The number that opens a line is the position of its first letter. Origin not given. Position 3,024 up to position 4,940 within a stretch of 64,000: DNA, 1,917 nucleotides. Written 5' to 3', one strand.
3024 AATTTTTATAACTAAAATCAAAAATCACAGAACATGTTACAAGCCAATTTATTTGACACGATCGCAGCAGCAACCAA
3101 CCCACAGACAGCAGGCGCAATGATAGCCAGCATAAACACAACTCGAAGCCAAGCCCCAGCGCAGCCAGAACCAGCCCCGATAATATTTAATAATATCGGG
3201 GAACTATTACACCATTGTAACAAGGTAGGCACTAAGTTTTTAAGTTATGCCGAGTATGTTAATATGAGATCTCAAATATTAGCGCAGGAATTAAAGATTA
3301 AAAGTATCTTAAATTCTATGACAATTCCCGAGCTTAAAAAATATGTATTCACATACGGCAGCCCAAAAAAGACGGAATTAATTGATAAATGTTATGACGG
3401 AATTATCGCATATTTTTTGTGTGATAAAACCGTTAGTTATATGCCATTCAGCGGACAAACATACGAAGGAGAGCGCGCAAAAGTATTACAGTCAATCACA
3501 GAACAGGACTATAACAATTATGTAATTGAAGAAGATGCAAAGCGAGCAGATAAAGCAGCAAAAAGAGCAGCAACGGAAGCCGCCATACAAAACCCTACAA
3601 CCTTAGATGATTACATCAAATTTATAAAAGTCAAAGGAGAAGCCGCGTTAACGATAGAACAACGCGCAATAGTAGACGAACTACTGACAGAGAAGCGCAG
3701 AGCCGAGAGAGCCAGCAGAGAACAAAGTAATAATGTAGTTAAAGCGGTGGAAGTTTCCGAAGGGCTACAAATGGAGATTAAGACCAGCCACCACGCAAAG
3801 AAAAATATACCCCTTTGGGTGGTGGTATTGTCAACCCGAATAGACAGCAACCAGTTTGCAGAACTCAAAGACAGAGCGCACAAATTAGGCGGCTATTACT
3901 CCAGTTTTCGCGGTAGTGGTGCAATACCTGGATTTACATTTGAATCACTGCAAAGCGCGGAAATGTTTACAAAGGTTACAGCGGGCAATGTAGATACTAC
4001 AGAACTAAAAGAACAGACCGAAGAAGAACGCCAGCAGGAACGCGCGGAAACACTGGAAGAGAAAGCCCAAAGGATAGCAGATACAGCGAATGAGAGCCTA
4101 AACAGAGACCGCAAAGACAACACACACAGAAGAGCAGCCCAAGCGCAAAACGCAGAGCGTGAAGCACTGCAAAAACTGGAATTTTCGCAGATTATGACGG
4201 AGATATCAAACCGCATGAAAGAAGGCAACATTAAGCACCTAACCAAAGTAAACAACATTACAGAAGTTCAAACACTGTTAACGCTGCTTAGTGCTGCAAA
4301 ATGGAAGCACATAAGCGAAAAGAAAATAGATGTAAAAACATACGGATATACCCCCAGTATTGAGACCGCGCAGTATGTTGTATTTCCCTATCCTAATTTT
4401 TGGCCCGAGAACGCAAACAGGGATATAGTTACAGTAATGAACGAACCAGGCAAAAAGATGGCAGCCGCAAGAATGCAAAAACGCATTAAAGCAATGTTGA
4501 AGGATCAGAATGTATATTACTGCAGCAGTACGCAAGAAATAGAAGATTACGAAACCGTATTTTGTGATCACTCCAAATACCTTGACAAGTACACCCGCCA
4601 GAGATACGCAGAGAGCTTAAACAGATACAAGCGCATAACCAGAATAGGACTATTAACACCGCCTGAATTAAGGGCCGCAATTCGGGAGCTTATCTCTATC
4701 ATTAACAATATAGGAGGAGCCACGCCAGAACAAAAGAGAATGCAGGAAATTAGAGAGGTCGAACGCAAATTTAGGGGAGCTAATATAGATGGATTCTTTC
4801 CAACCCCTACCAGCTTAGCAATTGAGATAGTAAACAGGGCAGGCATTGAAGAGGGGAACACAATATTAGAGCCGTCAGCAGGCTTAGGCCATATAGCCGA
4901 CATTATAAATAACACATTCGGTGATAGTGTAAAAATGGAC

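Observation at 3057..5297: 746-aa early protein: unknown ~550-aa N-terminal domain fused to an NPPF-type SAM methyltransferase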

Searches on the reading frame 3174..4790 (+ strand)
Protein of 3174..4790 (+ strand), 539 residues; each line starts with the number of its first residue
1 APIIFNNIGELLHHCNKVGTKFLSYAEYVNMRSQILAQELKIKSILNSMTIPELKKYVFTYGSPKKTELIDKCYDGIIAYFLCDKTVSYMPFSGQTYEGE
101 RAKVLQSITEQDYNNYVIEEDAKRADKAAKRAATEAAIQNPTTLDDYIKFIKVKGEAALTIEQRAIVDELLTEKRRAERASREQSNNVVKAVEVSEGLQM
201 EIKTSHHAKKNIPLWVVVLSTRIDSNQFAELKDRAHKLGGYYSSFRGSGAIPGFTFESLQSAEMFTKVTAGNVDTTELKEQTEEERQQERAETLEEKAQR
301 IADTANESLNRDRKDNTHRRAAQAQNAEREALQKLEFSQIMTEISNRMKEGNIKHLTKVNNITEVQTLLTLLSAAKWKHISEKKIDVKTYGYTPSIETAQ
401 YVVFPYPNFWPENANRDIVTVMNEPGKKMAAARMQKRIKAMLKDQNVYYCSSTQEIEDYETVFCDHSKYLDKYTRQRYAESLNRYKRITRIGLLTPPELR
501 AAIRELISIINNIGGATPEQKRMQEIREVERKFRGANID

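Call 57: predict_structure(alignment_id=A2)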
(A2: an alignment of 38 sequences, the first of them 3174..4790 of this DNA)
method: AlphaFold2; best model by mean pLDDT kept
length: 539 residues; sequences in the alignment: 38
mean_pLDDT: 88.9   pTM: 0.71
mean pLDDT of the five models: 88.9, 88.7, 87.0, 86.1, 85.8
residues with pLDDT >= 90: 309; 70-90: 213; 50-70: 17; < 50: 0
segments of 3 or more residues with pLDDT < 50: none
pLDDT, mean of each block of 10 residues (from residue 1): 81 88 90 91 92 88 89 91 88 86 92 92 91 90 92 90 93 91 80 76 88 89 87 88 87 91 85 79 88 94 90 79 87 91 93 91 95 95 88 90 95 93 95 94 90 96 94 95 96 95 94 71 76 66
secondary structure, 60 per line:
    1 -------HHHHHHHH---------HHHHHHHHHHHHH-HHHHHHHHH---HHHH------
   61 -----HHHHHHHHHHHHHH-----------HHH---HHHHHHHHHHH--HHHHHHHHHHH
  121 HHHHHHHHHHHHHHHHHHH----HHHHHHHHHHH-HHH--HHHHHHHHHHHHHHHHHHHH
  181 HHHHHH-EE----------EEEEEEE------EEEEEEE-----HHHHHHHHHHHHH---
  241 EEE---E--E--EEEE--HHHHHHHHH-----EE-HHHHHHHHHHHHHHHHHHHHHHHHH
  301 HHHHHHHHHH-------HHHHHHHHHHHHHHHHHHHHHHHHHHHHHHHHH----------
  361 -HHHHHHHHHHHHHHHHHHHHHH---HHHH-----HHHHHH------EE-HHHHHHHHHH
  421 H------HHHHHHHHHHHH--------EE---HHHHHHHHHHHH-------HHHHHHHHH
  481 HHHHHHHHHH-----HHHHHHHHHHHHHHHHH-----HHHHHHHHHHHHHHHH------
elements in order: H8-15 H25-37 H39-47 H51-54 H66-79 H97-107 H110-139 H144-154 H161-186 E200-206 E213-219 H225-237 E241-243 E253-256 H259-267 H276-310 H318-350 H362-383 H387-390 H396-401 H411-421 H428-439 H453-464 H472-490 H496-512 H518-533

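Call 82: fold_search(model_id=the predicted structure, library=viral)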
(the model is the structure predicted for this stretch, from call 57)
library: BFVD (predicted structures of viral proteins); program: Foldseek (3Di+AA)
matches with E <= 10: 246; with E <= 0.001: 8
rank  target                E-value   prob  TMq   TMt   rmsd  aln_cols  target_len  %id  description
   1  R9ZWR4                1.8e-35  1.00  0.79  0.62   4.8       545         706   27  DNA methylase [Cellulophaga phage phi17:2]
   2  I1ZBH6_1              1.7e-30  1.00  0.69  0.35   6.3       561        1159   28  (no name in the UniProt tables at hand)
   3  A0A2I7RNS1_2          1.1e-26  1.00  0.74  0.41   5.4       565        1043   22  (no name in the UniProt tables at hand)
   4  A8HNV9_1              1.3e-26  1.00  0.69  0.31   5.2       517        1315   23  (no name in the UniProt tables at hand)
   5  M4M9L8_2              8.7e-26  1.00  0.78  0.45   5.4       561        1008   23  (no name in the UniProt tables at hand)
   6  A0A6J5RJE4            4.8e-25  1.00  0.79  0.37   5.7       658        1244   21  AdoMet_MTases domain containing protein [uncultured Caudovirales phage]
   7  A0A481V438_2          1.2e-23  1.00  0.73  0.47   6.6       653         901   21  (no name in the UniProt tables at hand)
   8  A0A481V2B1            5.7e-18  1.00  0.56  0.41   6.9       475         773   24  (no name in the UniProt tables at hand)
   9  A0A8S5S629            1.1e-01  0.09  0.10  0.11  33.5       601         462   11  Uncharacterized protein [Podoviridae sp. ctsUe5]
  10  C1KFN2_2              3.3e-01  0.09  0.08  0.04  29.5       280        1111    8  Putative tail fibre protein [Lactobacillus phage Lb338-1]
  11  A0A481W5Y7            3.6e-01  0.89  0.09  0.47  13.2        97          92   15  Uncharacterized protein [Pseudomonas phage Psa21]
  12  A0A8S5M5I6            5.3e-01  0.06  0.11  0.12  27.2       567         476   10  Uncharacterized protein [Podoviridae sp. ctaNW81]
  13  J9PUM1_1              5.6e-01  0.07  0.13  0.09  31.4       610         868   11  Tail tape measure protein [Bacillus phage BCD7]
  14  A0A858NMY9            6.7e-01  0.06  0.11  0.11  30.3       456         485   12  (no name in the UniProt tables at hand)
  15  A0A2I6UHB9            7.1e-01  0.04  0.09  0.07  35.2       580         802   11  (no name in the UniProt tables at hand)
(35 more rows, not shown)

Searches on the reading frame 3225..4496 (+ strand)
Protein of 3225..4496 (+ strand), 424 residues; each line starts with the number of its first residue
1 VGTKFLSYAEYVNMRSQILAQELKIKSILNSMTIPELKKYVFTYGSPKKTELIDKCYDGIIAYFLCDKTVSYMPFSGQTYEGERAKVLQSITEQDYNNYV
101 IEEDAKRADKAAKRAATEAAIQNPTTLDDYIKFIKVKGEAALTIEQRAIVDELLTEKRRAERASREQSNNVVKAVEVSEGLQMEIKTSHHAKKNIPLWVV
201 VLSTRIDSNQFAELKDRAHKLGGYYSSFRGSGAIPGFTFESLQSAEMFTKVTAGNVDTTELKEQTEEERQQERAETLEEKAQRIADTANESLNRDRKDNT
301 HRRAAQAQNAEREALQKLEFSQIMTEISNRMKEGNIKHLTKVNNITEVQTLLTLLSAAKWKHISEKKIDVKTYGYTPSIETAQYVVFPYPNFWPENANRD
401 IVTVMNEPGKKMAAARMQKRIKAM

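Call 31: search_dna_similar(collection=phages, query=window:3225-4496:+, mode=protein, max_rows=45, rows=spread)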
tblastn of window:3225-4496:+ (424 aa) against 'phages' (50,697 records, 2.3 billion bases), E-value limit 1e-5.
Records with a match: 165; places in all: 165; records where one place covers at least 80% of the query: 143.
Best place of each record, by identity: <60% 165.
By first word of the organism name: Vibrio 116; Pseudomonas 34; Cellulophaga 7; Salisaeta 2; Thalassomonas 2; Shewanella 2; Pseudoalteromonas 1; Aeromonas 1.
By host as written in the record: - 104; Pseudomonas aeruginosa 17; Vibrio crassostreae 11; Pseudomonas aeruginosa PAO1 4; Vibrio tasmaniensis 3; Cellulophaga baltica #18 2; Cellulophaga baltica #17 2; Cellulophaga baltica #4 2; and 14 more.
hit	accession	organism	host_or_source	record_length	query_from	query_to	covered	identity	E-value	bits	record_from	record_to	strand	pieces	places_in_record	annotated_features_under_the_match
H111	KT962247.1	Cellulophaga phage phi17:2_18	Cellulophaga baltica #18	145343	1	419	99%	30.1%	4e-34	140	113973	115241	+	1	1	DNA methylase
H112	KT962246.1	Cellulophaga phage phi4:1_18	Cellulophaga baltica #18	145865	1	419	99%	30.1%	4e-34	140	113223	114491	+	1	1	DNA methylase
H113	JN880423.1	Salisaeta icosahedral phage 1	Salisaeta sp. SP9-1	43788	10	374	86%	32.7%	2e-37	150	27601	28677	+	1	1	gp43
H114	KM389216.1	Pseudomonas phage F_ET605sp/Pa1651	-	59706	13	388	89%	29.6%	3e-20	100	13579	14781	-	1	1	record has no annotation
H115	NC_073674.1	Pseudomonas phage phiC725A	-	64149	13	388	89%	29.6%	4e-20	99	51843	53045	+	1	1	putative internal virion polymerase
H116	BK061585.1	Pseudomonas phage vB_PaeP-D14I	Pseudomonas aeruginosa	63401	13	388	89%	28.4%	4e-18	93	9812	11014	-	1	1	DNA methyltransferase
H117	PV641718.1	Pseudomonas phage Atpa001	Pseudomonas aeruginosa PAO1k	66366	40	389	83%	29.5%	3e-19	96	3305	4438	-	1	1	hypothetical protein (x2)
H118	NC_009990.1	Thalassomonas phage BA3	Thalassomonas loyana LMG 22536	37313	11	354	81%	28.9%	8e-29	125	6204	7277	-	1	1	hypothetical protein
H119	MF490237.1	Pseudomonas phage vB_PaeP_E220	-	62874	40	388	82%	27.9%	4e-18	93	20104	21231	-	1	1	hypothetical protein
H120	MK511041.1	Pseudomonas phage vB_Pae_CF69a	Pseudomonas aeruginosa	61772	40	388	82%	27.9%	5e-18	93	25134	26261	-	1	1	hypothetical protein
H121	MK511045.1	Pseudomonas phage vB_Pae_BR208a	Pseudomonas aeruginosa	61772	40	388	82%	27.9%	5e-18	93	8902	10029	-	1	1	hypothetical protein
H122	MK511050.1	Pseudomonas phage vB_Pae_BR150a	Pseudomonas aeruginosa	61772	40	388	82%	27.9%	5e-18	93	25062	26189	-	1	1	hypothetical protein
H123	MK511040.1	Pseudomonas phage vB_Pae_CF63a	Pseudomonas aeruginosa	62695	40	388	82%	27.9%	3e-16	87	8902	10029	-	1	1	DNA methyltransferase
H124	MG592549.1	Vibrio phage 1.183.O._10N.286.48.B7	Vibrio sp.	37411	48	354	72%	31.3%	2e-27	120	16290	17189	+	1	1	coil containing protein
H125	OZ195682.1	Vibrio phage D79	Seawater and oysters mix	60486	6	360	84%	26.6%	4e-16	87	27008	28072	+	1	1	hypothetical protein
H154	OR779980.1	Pseudoalteromonas phage vB_Pun_Y3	Pseudoalteromonas nigrifaciens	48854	18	329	74%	28.5%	8e-12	73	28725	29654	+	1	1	DdrB-like ParB superfamily domain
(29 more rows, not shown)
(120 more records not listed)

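Call 35: get_annotated_region(hit=H154, flank=7000)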
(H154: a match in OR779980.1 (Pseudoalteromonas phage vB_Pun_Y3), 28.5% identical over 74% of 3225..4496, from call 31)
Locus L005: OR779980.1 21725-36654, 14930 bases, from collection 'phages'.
description: Pseudoalteromonas phage vB_Pun_Y3, complete genome.
organism: Pseudoalteromonas phage vB_Pun_Y3 (NCBI taxid 3093932)
taxonomy: Viruses
host: Pseudoalteromonas nigrifaciens; source: sewage; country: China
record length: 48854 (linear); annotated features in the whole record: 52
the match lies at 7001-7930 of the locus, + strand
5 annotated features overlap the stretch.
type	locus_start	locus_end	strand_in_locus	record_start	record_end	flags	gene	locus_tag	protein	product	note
CDS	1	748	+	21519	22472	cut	-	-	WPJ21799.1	hypothetical protein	-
CDS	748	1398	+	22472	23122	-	-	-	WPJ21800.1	nuclear receptor coactivator 2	-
CDS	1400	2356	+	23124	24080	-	-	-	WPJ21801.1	hypothetical protein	-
CDS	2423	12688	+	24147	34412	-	-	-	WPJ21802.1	DdrB-like ParB superfamily domain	-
CDS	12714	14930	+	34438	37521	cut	-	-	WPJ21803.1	ADP-ribosyltransferase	-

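Call 36: get_annotated_region(hit=H115, flank=7000)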
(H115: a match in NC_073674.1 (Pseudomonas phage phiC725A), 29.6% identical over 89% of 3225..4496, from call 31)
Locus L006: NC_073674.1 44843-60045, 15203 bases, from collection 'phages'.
description: Pseudomonas phage phiC725A genome assembly.
organism: Pseudomonas phage phiC725A (NCBI taxid 1921524)
taxonomy: Viruses; Duplodnaviria; Heunggongvirae; Uroviricota; Caudoviricetes; Hollowayvirus
host: -; source: -; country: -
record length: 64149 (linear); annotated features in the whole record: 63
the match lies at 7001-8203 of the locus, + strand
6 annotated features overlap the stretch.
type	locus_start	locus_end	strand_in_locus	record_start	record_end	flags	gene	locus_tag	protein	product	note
CDS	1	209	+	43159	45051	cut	-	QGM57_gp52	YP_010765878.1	hypothetical protein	-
CDS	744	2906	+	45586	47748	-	-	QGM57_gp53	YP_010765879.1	hypothetical protein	-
CDS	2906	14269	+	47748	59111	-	-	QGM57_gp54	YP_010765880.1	putative internal virion polymerase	-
CDS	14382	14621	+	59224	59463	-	-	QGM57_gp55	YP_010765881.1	putative holin protein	-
CDS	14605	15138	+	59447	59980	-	-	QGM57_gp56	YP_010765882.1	putative lysozyme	-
CDS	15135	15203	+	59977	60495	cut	-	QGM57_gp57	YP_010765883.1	hypothetical protein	-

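Call 37: search_protein_families(library=pfam, proteins=[L005:2423-12685:+, L006:2906-14266:+], max_evalue=0.001)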
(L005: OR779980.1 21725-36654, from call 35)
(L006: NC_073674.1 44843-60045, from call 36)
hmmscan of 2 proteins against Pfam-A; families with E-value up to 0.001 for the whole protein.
L005:2423-12685:+ (3421 aa): 6 families
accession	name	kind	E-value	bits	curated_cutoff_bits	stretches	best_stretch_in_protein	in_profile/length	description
PF18763.7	ddrB-ParB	-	2.1e-29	102.6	27.6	1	661-792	3-120/121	ddrB-like ParB superfamily domain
PF18799.6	LPD5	-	5e-22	79.2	27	1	2455-2594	2-143/144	Large polyvalent protein-associated domain 5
PF18796.6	LPD1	-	1.1e-20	73.9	27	1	2741-2827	1-77/78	Large polyvalent protein-associated domain 1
PF18760.7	ART-PolyVal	-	1.3e-14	55.6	31.2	2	1341-1467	9-127/140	ADP-Ribosyltransferase in polyvalent proteins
PF13489.12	Methyltransf_23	-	6.1e-06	26.5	27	1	2034-2162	8-135/164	Methyltransferase domain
PF05175.20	MTS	-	3.3e-05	24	23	1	2090-2146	83-145/170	Methyltransferase small domain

L006:2906-14266:+ (3787 aa): 4 families
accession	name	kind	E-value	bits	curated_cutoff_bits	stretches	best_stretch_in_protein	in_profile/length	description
PF18838.6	LPD23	-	1.8e-19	69.7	27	1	2153-2209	1-57/58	Large polyvalent protein associated domain 23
PF18798.6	LPD3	-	1.8e-12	47.9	27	1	2665-2766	9-114/114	Large polyvalent protein-associated domain 3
PF05175.20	MTS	-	5.5e-05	23.3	23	1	2014-2080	65-140/170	Methyltransferase small domain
PF13489.12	Methyltransf_23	-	0.00015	22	27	1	1983-2080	19-118/164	Methyltransferase domain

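Call 69: search_protein_representatives(protein=window:3225-4496:+)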
Query: 424 residues. Proteins with E-value up to 0.001 (for the whole library): 1102; up to 1e-10: 718; up to 1e-30: 389. The best 150 are listed.
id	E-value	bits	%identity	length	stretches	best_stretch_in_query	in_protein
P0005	2.5e-109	382.1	47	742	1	1-421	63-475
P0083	4.0e-88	312.4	42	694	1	10-423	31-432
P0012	4.3e-86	305.7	42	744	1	5-423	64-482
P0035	6.4e-82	292.0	39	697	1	4-422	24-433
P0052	3.4e-77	276.4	39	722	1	8-423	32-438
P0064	1.2e-76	274.6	38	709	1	6-421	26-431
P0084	1.8e-74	267.5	37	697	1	7-423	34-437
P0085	4.7e-72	259.5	39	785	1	6-423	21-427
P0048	2.1e-71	257.3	39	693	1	10-420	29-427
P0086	3.2e-70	253.4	37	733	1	14-422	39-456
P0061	2.6e-68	247.2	36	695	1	10-421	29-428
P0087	2.3e-67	244.1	33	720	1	7-423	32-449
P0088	3.7e-67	243.4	38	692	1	8-423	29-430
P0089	1.3e-59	218.5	34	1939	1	6-422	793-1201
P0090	2.7e-59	217.5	35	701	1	16-421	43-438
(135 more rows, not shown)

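Call 76: search_protein_families(library=pfam, alignment_id=A4, max_evalue=0.0001)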
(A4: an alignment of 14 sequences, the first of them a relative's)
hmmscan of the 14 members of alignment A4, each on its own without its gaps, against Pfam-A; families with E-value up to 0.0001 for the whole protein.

A. member 1, P0089 (1939 aa): 1 family
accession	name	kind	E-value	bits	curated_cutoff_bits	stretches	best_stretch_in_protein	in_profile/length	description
PF05175.20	MTS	-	2.9e-07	30.7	23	1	1305-1423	16-149/170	Methyltransferase small domain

B. families by the number of members that match (of 14 scanned): 17 families
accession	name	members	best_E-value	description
PF05175.20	MTS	7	2.9e-07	Methyltransferase small domain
PF18823.6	InPase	6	3.5e-61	Inorganic Pyrophosphatase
PF18857.6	LPD38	5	2.2e-40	Large polyvalent protein associated domain 38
PF13489.12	Methyltransf_23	3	9.9e-08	Methyltransferase domain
PF18853.6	LPD37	1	4.2e-48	Large polyvalent protein associated domain 37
PF18858.6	LPD39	1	3.9e-38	Large polyvalent protein associated domain 39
PF01464.25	SLT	1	1.4e-26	Transglycosylase SLT domain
PF12083.13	DUF3560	1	4.5e-26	Domain of unknown function (DUF3560)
PF18760.7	ART-PolyVal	1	7e-26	ADP-Ribosyltransferase in polyvalent proteins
PF18798.6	LPD3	1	2.9e-14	Large polyvalent protein-associated domain 3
PF04851.21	ResIII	1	5.3e-10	Type III restriction enzyme, res subunit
PF13872.12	AAA_34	1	1.5e-09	P-loop containing NTP hydrolase pore-1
PF00176.29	SNF2-rel_dom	1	1.8e-09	SNF2-related domain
PF13871.12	Helicase_C_4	1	2.4e-09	C-terminal domain on Strawberry notch homologue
PF00271.37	Helicase_C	1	6.6e-09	Helicase conserved C-terminal domain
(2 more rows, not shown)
